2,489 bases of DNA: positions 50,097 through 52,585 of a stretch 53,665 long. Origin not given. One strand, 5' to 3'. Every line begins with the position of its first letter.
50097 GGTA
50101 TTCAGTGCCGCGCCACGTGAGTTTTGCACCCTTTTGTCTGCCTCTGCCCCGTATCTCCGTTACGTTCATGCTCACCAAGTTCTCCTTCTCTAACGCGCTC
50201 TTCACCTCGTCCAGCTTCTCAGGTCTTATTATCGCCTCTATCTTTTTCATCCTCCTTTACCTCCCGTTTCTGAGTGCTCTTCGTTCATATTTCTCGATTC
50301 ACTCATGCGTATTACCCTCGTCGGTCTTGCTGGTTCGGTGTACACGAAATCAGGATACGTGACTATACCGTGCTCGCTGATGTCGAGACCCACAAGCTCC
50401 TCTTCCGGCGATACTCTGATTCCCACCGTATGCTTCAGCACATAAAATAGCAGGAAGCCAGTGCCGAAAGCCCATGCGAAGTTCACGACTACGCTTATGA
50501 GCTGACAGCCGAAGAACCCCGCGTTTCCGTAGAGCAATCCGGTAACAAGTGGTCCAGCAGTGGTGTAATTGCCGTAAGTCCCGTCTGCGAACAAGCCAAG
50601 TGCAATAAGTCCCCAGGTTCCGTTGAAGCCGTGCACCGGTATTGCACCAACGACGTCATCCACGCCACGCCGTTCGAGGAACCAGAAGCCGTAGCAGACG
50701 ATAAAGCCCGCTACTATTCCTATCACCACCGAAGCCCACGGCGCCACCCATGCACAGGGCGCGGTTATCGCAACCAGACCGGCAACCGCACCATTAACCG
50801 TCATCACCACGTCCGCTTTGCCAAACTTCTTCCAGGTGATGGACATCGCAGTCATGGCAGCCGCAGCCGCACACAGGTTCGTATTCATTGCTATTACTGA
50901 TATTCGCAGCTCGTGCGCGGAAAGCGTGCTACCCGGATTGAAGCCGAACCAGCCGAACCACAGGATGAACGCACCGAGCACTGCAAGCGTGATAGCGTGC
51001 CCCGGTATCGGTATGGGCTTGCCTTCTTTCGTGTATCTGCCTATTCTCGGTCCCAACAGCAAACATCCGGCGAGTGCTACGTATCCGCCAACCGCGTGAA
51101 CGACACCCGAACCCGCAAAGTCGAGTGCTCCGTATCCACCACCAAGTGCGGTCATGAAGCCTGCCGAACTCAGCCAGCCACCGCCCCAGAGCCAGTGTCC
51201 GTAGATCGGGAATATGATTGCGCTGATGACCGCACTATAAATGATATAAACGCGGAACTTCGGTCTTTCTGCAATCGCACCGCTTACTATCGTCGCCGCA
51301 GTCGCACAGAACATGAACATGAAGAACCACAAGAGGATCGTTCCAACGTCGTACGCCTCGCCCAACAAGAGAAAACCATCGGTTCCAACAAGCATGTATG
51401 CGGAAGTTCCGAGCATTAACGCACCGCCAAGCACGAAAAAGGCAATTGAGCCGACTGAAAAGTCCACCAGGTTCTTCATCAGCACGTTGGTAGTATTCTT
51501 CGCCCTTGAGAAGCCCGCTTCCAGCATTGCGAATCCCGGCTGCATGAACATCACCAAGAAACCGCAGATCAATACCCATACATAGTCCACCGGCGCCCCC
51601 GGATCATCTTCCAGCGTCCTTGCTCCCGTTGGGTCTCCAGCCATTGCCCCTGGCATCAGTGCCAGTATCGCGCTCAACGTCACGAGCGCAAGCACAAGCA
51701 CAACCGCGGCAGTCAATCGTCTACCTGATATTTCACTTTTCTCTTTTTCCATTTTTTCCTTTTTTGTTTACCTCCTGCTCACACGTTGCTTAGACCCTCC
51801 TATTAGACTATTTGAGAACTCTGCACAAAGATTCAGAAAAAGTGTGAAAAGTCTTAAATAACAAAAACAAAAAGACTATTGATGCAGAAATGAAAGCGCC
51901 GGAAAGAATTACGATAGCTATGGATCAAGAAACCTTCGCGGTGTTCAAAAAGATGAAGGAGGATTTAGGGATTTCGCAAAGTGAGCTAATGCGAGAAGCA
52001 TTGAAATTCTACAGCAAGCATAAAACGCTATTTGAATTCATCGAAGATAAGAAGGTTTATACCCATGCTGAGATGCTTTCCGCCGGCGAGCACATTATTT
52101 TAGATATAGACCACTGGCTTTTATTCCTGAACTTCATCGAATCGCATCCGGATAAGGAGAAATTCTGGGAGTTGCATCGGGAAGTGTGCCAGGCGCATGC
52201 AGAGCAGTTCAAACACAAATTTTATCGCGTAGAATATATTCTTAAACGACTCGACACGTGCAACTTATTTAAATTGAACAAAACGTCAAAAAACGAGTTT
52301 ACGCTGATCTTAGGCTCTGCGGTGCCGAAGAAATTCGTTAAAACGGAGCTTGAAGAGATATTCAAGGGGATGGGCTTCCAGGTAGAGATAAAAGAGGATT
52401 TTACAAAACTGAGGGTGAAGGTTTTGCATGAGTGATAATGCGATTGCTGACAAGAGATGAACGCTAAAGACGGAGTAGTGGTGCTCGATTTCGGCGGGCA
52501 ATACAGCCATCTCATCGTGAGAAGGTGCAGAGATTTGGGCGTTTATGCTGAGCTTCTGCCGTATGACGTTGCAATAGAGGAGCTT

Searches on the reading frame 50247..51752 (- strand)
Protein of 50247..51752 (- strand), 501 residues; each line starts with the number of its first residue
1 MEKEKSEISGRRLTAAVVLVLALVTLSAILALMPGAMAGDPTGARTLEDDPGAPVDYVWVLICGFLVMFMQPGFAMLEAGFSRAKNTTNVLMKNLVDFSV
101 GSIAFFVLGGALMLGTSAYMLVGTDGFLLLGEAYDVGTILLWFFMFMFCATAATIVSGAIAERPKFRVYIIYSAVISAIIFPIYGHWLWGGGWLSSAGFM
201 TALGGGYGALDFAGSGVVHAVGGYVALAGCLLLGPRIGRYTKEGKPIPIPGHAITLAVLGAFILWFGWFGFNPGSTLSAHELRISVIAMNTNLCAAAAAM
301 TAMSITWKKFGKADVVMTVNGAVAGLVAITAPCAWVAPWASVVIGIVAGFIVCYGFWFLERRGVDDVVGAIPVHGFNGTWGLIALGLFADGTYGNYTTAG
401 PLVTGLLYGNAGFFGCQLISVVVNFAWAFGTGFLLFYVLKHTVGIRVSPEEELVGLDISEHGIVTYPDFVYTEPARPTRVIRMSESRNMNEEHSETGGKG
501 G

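Call 22: search_protein_families(library=pfam, proteins=[window:50247-51752:-], max_evalue=0.001)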
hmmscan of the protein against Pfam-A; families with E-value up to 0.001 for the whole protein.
window:50247-51752:- (501 aa): 1 family
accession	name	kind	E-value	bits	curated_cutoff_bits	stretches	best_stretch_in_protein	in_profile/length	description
PF00909.26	Ammonium_transp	-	1.3e-127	426.3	23.2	1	58-466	1-399/399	Ammonium Transporter Family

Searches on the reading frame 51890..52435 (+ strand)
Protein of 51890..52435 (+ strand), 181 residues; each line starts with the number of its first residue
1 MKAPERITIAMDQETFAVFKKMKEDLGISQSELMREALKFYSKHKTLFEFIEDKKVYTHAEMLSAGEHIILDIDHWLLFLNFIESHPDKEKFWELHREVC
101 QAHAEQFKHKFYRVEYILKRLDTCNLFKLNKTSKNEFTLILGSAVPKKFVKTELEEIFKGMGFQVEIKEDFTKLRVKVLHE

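Call 22: search_protein_families(library=pfam, proteins=[window:51890-52435:+], max_evalue=0.001)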
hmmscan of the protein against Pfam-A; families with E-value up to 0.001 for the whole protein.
window:51890-52435:+ (181 aa): 1 family
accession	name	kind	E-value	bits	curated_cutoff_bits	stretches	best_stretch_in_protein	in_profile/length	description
PF01402.27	RHH_1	-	3.1e-08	33.7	20.5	1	6-41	1-36/39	Ribbon-helix-helix protein, copG family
